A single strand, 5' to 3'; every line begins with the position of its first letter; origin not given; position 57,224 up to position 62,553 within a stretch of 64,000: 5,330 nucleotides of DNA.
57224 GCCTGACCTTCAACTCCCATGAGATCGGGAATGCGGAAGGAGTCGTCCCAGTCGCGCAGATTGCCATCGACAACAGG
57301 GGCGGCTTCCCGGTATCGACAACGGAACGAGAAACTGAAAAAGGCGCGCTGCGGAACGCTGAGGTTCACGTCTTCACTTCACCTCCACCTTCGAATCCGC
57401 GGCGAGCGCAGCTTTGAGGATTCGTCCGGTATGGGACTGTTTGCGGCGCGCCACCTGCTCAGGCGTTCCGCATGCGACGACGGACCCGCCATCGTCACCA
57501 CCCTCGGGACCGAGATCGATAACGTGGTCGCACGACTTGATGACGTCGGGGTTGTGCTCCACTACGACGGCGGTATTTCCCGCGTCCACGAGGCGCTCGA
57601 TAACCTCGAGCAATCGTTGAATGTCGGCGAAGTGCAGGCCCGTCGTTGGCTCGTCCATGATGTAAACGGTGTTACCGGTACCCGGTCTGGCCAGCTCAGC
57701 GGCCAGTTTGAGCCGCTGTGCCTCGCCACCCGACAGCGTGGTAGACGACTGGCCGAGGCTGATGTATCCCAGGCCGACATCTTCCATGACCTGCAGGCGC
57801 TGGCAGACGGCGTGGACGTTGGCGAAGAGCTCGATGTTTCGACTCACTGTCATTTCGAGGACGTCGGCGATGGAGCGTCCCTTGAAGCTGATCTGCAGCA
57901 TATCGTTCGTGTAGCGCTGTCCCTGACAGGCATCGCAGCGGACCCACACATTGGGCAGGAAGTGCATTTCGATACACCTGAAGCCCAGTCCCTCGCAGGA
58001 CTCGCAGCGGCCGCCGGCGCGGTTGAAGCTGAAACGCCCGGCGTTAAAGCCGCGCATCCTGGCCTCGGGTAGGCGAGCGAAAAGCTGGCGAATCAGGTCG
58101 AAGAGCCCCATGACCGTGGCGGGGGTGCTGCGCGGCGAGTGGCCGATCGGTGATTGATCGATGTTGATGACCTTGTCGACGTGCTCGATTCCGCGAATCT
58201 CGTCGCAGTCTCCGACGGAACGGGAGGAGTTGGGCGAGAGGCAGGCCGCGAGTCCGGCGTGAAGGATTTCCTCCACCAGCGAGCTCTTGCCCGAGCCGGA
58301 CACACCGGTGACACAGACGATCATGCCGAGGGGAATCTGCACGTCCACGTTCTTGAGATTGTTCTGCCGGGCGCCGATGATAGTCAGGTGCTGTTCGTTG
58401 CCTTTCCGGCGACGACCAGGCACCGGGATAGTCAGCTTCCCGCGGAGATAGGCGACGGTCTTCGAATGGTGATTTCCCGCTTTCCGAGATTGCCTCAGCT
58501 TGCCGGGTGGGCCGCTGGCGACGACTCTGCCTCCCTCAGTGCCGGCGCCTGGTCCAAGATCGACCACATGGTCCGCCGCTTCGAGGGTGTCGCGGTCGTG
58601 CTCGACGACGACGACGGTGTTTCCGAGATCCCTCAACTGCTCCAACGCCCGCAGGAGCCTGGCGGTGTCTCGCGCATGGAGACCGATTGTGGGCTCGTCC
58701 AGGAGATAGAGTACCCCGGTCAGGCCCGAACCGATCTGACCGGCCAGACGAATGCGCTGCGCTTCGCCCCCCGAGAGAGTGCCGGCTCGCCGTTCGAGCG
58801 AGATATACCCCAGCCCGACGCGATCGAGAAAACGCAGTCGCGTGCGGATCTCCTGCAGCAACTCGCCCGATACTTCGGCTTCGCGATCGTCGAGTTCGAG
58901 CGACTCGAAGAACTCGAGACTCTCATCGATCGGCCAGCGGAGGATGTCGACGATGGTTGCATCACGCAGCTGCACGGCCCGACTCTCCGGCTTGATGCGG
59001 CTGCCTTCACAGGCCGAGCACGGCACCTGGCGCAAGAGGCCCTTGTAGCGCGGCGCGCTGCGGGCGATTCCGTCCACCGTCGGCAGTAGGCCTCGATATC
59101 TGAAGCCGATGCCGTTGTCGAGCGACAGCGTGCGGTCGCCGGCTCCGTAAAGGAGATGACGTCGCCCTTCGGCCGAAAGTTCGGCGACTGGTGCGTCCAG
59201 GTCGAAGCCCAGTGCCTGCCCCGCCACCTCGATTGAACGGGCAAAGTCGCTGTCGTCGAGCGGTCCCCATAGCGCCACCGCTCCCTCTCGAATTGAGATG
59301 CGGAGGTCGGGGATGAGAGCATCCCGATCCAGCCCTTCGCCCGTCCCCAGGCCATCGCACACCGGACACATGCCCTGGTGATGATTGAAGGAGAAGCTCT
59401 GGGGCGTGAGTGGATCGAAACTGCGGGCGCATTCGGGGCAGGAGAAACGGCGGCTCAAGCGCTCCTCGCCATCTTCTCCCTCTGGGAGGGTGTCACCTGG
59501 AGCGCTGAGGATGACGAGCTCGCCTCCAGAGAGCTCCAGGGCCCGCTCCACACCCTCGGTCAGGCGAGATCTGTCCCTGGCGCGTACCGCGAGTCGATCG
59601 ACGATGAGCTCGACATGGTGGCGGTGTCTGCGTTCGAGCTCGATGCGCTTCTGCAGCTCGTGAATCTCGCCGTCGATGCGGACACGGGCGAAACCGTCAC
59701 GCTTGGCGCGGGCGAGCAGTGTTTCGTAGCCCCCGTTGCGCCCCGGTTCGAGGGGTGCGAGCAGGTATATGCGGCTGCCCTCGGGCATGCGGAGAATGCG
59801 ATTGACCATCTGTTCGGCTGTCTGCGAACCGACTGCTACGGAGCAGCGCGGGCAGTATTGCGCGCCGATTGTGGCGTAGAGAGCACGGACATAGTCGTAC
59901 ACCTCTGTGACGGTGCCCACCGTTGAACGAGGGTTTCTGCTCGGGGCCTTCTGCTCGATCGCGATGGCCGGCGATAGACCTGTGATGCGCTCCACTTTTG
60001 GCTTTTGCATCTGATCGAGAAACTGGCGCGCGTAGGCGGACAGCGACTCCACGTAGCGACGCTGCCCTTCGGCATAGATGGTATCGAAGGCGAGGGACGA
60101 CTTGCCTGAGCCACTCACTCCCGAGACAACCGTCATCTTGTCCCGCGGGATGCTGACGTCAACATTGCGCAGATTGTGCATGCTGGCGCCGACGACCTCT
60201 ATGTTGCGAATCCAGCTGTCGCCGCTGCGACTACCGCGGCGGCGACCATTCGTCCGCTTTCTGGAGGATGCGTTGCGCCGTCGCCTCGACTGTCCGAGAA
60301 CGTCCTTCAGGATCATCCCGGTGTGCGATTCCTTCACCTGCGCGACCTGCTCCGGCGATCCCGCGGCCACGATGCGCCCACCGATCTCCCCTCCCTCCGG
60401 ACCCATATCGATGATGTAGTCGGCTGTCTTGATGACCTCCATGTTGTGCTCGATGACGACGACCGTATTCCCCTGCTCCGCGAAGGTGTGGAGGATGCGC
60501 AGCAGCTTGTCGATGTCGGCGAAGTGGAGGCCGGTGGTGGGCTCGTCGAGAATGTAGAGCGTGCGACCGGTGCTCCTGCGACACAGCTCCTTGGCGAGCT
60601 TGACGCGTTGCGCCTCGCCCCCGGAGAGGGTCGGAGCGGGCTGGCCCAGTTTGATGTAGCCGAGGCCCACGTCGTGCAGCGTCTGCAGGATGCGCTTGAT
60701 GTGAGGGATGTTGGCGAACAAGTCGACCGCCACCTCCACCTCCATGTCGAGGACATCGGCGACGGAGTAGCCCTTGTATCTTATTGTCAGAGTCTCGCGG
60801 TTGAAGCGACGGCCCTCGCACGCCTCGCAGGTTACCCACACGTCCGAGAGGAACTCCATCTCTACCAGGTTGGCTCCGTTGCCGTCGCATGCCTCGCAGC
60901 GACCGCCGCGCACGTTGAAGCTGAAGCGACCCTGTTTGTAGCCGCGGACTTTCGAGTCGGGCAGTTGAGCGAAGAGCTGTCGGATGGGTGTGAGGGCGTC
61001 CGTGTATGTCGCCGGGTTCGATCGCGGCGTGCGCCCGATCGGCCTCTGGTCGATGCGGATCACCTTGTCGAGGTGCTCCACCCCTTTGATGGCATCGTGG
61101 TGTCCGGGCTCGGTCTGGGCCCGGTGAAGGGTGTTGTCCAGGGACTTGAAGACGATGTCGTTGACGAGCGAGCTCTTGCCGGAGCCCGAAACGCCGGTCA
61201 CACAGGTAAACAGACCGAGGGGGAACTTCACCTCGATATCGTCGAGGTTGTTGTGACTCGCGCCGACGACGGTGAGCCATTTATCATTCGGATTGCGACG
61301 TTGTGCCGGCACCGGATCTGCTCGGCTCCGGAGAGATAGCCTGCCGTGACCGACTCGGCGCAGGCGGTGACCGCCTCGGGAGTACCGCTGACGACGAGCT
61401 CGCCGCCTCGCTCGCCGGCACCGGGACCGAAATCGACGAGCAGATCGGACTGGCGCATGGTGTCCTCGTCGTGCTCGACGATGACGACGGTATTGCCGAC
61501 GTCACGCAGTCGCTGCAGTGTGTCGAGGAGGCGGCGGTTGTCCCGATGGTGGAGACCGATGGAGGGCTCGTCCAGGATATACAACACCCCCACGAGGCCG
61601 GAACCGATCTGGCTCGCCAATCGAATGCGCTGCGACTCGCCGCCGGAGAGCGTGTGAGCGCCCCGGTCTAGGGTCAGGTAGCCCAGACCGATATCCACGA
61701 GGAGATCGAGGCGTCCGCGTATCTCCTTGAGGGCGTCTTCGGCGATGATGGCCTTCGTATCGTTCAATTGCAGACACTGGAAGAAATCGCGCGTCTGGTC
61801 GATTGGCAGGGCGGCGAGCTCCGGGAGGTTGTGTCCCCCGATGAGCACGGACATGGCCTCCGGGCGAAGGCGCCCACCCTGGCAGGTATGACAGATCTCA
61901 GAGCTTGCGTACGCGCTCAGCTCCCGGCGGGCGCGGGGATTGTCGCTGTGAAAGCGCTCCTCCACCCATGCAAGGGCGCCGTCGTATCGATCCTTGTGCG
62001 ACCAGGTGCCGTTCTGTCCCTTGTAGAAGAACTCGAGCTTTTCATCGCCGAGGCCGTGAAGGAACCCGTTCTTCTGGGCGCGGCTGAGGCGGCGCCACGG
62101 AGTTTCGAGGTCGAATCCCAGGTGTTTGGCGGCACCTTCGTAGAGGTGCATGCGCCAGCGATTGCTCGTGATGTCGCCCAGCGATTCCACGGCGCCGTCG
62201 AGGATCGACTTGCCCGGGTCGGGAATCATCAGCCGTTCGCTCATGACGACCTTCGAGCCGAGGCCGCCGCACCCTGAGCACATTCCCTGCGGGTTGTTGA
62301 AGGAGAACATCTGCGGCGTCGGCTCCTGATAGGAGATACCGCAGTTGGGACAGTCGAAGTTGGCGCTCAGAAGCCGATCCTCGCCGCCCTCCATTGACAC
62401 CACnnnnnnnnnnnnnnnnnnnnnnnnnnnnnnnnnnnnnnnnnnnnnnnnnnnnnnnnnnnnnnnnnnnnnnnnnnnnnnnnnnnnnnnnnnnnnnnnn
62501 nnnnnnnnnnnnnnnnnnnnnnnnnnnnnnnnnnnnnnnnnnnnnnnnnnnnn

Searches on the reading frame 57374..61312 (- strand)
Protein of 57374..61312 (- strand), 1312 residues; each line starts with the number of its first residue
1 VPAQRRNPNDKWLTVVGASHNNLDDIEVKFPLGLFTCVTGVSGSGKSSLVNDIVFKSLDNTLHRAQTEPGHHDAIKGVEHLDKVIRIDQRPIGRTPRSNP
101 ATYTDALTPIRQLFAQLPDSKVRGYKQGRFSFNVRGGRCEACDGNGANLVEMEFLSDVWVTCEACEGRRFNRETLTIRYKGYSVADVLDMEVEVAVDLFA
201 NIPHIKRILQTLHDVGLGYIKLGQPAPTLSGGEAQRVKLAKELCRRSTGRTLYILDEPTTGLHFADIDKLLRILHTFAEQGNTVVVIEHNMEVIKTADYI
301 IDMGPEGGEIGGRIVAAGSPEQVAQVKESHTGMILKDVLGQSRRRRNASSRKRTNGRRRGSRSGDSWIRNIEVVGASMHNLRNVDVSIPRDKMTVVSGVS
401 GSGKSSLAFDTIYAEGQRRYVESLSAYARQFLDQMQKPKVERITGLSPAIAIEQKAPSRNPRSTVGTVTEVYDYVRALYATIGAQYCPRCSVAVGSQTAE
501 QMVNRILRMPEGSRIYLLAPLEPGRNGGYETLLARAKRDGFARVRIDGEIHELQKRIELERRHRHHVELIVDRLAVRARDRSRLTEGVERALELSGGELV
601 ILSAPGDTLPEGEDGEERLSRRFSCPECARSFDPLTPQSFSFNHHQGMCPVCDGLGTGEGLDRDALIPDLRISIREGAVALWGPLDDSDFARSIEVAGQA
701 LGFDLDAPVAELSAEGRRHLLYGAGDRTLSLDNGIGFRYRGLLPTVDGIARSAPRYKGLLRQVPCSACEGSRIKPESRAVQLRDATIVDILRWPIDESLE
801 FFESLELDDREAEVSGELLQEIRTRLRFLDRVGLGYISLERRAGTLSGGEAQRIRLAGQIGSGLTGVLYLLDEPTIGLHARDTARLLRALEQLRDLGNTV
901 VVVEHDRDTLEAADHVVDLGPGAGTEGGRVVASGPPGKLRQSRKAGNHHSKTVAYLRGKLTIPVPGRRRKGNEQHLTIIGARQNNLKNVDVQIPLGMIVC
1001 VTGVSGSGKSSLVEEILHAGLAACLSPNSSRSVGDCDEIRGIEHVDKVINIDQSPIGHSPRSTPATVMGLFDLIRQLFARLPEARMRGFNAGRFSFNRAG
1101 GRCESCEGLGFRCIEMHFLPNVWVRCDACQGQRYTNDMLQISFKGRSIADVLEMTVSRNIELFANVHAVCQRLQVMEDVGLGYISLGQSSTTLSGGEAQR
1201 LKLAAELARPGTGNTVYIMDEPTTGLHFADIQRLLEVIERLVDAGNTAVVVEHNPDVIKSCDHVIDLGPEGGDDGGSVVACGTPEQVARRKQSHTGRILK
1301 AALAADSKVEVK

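Call 34: search_protein_families(library=pfam, proteins=[window:57374-61312:-], max_evalue=0.001)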
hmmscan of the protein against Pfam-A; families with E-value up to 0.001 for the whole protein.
window:57374-61312:- (1312 aa): 21 families
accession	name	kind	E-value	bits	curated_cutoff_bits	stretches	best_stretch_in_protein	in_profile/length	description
PF17760.6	UvrA_inter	-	2.3e-34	118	23.3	1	497-602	1-106/109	UvrA interaction domain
PF00005.33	ABC_tran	-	9.2e-31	107.7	25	2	205-260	85-137/137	ABC transporter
PF02463.25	SMC_N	-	2.3e-17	63.6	40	0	228-303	136-211/220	RecF/RecN/SMC N terminal domain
PF17755.6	UvrA_DNA-bind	-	1.8e-12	48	23.2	1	662-731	1-70/110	UvrA DNA-binding domain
PF13191.12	AAA_16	-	1.9e-12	48.4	32.6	0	996-1039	24-63/167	AAA ATPase domain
PF13304.12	AAA_21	-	2.8e-12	47.8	27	0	1198-1242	243-287/304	AAA domain, putative AbiEii toxin, Type IV TA system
PF20703.3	nSTAND1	-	8.1e-12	45.9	27.1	0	997-1026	34-59/379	Novel STAND NTPase 1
PF13555.12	AAA_29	-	8.2e-11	41.9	27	0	383-407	14-38/61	P-loop containing region of AAA domain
PF14258.12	DUF4350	-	1e-09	39.3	30.4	0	866-952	39-118/181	Domain of unknown function (DUF4350)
PF03193.22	RsgA_GTPase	-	5.1e-09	36.6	30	0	19-56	93-129/174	RsgA GTPase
PF05729.18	NACHT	-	3e-06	27.6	26.7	0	998-1019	2-23/167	NACHT domain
PF13401.12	AAA_22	-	4.9e-06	27.3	27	0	998-1018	7-27/130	AAA domain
PF01443.25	Viral_helicase1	-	5.7e-06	26.8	21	0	1000-1019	2-21/228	Viral superfamily 1 RNA helicase core domain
PF13476.12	AAA_23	-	1.1e-05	26.6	27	0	998-1040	21-56/201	AAA domain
PF13671.12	AAA_33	-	3.3e-05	24.6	27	0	999-1028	2-31/143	AAA domain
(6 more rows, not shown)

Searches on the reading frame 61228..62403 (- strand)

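Call 34: search_protein_families(library=pfam, proteins=[window:61228-62403:-], max_evalue=0.001)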
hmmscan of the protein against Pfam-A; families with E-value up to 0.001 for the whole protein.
window:61228-62403:- (391 aa): 1 family
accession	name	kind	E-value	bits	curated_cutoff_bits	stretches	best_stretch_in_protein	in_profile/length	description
PF17755.6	UvrA_DNA-bind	-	5.6e-22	78.6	23.2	1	57-161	3-106/110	UvrA DNA-binding domain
